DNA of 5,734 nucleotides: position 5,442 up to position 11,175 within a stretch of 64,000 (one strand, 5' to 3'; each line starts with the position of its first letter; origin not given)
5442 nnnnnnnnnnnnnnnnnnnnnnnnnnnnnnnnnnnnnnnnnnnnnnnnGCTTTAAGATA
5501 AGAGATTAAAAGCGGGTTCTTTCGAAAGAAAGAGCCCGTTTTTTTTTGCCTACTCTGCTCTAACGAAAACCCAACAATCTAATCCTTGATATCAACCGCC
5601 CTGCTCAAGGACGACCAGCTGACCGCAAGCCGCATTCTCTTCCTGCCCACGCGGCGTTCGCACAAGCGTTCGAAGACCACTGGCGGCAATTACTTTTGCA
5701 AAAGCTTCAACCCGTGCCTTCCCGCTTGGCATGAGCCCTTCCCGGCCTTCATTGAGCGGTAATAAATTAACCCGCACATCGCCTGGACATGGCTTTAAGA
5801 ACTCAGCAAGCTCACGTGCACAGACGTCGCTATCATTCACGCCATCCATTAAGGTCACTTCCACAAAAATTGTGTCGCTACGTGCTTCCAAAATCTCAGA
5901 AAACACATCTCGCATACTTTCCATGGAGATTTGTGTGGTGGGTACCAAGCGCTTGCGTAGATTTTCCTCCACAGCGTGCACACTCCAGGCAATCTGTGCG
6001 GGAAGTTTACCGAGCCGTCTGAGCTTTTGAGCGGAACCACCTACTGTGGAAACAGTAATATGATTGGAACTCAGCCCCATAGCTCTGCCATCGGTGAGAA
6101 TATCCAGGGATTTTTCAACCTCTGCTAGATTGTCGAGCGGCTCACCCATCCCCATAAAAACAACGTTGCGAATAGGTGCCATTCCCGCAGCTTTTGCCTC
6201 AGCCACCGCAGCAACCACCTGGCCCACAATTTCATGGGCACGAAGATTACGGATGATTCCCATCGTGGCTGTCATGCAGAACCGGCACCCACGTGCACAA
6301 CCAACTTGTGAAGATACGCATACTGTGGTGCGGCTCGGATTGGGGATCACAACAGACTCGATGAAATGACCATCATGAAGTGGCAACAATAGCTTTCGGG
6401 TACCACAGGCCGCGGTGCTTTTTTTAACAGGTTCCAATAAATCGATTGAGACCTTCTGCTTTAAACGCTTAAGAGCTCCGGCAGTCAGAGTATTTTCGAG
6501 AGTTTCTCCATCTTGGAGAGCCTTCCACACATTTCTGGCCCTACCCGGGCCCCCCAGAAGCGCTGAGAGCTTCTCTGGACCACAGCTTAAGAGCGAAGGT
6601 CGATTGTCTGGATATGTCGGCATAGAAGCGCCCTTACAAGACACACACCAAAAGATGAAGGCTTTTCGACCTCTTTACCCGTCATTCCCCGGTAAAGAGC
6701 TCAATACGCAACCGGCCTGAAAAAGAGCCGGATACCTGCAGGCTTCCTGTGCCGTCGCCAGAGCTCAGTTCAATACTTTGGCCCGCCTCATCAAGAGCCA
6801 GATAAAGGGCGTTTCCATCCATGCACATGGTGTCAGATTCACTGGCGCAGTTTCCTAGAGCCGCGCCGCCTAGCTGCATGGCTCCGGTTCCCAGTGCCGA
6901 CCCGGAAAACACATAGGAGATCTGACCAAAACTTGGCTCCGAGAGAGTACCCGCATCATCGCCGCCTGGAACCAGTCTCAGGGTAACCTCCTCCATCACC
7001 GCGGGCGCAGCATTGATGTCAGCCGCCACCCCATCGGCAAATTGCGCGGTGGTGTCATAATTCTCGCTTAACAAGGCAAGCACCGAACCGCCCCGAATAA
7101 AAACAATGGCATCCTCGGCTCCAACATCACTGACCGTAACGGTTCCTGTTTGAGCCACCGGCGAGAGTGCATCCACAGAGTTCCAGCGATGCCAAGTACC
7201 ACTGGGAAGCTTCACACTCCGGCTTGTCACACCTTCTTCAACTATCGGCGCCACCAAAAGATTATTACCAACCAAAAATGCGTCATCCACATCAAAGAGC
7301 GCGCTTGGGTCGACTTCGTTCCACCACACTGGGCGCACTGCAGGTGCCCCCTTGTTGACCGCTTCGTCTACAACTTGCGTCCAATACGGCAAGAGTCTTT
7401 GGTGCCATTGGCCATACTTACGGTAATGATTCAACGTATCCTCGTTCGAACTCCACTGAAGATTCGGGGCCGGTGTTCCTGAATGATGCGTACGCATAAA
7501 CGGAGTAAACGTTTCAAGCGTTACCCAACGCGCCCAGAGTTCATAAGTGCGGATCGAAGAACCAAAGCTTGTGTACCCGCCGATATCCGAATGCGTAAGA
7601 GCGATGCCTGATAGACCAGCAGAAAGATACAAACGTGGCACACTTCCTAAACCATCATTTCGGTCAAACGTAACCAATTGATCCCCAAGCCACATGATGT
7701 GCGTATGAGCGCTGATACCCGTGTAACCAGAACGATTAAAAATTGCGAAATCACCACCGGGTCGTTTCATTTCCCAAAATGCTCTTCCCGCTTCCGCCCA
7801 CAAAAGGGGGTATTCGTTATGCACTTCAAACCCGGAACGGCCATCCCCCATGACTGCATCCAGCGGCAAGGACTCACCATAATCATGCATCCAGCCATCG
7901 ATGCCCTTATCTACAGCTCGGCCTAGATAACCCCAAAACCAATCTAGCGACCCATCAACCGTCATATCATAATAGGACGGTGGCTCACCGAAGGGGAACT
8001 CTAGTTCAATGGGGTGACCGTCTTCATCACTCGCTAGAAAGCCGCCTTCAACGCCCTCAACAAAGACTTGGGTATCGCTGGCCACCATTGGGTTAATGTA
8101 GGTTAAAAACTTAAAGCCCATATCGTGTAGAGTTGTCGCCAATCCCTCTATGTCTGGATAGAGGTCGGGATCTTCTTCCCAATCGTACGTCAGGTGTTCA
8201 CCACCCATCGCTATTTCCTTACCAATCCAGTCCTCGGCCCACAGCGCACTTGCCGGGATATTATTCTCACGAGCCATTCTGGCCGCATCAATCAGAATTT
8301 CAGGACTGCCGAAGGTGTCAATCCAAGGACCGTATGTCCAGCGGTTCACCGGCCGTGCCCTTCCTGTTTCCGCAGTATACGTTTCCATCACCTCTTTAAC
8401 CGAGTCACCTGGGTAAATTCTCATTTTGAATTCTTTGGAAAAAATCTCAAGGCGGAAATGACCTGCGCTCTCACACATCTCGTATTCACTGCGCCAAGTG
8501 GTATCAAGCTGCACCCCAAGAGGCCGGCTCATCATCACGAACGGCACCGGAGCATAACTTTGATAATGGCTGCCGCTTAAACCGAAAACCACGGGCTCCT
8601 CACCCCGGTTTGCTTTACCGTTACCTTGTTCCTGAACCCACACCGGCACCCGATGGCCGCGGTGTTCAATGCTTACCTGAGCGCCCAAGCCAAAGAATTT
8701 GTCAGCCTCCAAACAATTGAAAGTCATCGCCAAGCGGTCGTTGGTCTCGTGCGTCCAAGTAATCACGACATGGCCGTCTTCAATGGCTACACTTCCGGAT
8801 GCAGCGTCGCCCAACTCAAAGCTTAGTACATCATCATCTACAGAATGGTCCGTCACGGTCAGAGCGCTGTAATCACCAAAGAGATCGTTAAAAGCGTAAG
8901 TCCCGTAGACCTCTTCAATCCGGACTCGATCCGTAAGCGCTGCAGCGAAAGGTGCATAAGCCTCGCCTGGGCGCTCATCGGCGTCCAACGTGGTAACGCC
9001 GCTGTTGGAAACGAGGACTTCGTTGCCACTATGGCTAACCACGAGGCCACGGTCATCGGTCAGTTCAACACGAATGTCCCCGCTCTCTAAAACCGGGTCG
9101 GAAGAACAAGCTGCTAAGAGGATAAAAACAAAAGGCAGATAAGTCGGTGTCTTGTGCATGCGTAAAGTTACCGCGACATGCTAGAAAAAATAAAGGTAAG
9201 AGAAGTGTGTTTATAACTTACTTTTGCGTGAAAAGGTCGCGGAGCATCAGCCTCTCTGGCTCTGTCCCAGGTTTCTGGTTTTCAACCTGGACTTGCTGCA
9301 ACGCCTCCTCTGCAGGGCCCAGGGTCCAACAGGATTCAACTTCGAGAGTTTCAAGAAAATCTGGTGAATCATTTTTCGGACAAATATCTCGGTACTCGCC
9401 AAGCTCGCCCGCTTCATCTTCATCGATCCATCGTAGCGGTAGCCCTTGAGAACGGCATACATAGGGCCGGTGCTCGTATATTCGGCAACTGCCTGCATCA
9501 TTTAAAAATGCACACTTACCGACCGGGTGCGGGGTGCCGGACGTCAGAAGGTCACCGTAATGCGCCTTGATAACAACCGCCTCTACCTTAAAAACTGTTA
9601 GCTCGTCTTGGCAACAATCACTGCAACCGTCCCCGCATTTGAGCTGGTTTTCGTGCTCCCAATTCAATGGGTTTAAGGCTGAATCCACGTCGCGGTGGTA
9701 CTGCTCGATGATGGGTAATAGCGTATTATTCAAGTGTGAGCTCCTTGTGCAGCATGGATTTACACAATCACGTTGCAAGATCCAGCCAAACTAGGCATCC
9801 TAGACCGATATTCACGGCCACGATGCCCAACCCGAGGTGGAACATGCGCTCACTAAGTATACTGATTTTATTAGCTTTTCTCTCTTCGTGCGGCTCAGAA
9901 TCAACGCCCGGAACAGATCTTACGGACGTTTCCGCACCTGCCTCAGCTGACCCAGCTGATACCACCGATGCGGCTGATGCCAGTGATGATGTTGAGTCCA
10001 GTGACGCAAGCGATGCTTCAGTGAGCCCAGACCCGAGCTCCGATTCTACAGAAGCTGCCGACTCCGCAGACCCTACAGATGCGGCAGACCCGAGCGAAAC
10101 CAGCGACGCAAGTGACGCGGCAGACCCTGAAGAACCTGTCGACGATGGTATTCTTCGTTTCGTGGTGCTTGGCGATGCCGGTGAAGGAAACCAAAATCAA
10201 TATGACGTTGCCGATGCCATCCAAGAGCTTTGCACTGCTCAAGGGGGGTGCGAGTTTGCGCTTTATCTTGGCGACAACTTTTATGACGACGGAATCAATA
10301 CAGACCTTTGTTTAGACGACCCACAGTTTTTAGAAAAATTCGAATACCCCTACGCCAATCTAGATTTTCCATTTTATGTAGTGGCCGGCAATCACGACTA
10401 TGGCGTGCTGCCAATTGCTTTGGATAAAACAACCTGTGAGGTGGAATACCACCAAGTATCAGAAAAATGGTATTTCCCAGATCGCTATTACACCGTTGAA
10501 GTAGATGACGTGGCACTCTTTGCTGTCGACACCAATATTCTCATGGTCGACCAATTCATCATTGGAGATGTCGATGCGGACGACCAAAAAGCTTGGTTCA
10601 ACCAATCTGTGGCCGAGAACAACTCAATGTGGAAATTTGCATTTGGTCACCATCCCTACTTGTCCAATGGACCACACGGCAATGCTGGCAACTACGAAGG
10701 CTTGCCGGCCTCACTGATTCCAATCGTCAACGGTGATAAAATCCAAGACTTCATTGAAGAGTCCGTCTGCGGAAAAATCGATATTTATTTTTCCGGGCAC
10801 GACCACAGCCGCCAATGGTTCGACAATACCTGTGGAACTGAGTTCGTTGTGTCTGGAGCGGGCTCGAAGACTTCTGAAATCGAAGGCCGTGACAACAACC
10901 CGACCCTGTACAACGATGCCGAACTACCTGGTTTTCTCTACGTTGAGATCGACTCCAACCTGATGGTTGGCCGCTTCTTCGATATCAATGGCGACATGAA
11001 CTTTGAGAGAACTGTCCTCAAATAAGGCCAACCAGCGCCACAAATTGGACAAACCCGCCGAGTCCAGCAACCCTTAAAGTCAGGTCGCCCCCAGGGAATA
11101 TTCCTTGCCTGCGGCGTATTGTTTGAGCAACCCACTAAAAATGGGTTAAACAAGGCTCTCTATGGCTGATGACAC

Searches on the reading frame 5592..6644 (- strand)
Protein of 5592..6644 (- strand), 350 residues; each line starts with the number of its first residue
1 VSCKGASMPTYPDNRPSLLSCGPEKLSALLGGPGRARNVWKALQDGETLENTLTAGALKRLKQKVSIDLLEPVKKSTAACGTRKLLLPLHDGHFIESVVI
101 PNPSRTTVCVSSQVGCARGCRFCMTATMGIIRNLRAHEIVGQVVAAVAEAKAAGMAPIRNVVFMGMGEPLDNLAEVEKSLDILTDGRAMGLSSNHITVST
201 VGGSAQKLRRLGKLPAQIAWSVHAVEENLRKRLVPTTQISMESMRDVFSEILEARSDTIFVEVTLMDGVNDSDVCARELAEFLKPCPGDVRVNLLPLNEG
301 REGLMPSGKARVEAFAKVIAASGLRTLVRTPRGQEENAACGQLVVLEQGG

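Call 59: search_protein_families(library=pfam, proteins=[window:5592-6644:-], max_evalue=0.0001)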
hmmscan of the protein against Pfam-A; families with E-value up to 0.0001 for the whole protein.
window:5592-6644:- (350 aa): 1 family
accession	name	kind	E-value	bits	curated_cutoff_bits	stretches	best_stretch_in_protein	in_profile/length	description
PF04055.27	Radical_SAM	-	1.1e-13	52.1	29.5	1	111-274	2-159/166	Radical SAM superfamily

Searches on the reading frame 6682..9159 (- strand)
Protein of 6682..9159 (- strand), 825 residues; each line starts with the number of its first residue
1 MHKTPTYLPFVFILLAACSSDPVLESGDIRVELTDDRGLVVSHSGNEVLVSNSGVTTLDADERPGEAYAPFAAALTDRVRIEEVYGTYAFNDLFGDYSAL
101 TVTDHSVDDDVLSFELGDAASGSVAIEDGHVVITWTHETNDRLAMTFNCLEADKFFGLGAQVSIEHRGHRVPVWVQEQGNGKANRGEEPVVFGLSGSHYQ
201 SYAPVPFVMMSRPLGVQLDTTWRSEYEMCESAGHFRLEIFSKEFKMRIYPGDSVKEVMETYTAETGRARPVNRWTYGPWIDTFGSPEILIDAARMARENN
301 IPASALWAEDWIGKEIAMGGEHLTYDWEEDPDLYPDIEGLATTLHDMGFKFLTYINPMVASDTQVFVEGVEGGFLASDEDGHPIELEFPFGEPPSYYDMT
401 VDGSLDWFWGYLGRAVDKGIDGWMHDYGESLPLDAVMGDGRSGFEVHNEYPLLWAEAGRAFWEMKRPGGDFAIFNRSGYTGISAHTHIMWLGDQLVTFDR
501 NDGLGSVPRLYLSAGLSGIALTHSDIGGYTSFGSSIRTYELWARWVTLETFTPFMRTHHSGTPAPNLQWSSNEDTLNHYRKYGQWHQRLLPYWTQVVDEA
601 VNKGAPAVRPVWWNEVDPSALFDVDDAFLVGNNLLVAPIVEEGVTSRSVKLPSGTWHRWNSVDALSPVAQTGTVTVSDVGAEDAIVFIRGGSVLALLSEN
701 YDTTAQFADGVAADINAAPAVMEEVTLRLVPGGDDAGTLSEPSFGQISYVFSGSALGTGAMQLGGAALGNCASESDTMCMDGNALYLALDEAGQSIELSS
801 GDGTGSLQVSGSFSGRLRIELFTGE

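Call 59: search_protein_families(library=pfam, proteins=[window:6682-9159:-], max_evalue=0.0001)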
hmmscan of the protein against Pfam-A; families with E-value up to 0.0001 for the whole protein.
window:6682-9159:- (825 aa): 3 families
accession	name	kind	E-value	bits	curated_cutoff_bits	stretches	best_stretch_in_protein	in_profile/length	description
PF01055.32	Glyco_hydro_31_2nd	-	1.4e-45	156.5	23.5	1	272-594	5-326/328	Glycosyl hydrolases family 31 TIM-barrel domain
PF21365.3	Glyco_hydro_31_3rd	-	1.6e-16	60.9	24.4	1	604-694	1-87/87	Glycosyl hydrolase family 31 C-terminal domain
PF13802.12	Gal_mutarotas_2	-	4e-05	24.4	27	0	101-226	96-183/184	Glycosyl hydrolase 31 N-terminal galactose mutarotase-like domain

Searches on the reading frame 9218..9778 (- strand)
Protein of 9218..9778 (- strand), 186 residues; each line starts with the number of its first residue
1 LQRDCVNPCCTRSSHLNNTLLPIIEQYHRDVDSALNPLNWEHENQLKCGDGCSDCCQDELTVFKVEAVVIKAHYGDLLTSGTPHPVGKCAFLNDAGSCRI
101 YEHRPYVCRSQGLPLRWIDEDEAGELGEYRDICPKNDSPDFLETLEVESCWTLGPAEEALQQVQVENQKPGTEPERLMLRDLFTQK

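Call 59: search_protein_families(library=pfam, proteins=[window:9218-9778:-], max_evalue=0.0001)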
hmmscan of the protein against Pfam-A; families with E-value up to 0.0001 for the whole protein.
window:9218-9778:- (186 aa): 1 family
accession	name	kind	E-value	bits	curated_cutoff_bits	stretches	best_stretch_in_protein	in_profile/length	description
PF03692.20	CxxCxxCC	-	1.3e-08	35.9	23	1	48-111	2-69/85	Putative zinc- or iron-chelating domain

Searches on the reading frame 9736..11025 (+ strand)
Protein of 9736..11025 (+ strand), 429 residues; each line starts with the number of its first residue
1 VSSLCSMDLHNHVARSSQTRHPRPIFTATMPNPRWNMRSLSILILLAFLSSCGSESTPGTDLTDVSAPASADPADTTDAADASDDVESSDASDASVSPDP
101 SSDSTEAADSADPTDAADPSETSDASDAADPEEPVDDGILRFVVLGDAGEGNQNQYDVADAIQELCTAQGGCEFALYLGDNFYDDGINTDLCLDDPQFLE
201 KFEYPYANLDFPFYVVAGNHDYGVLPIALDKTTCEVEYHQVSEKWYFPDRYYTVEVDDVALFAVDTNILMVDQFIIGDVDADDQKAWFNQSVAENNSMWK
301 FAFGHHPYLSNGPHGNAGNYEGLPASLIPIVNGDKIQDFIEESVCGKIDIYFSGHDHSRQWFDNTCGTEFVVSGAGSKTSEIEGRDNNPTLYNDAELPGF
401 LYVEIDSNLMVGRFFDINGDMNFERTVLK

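Call 59: search_protein_families(library=pfam, proteins=[window:9736-11025:+], max_evalue=0.0001)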
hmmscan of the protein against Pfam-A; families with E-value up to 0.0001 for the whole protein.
window:9736-11025:+ (429 aa): 1 family
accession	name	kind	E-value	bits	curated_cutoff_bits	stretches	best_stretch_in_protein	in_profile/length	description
PF00149.33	Metallophos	-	3.8e-12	47.5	21.5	1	140-358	1-190/191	Calcineurin-like phosphoesterase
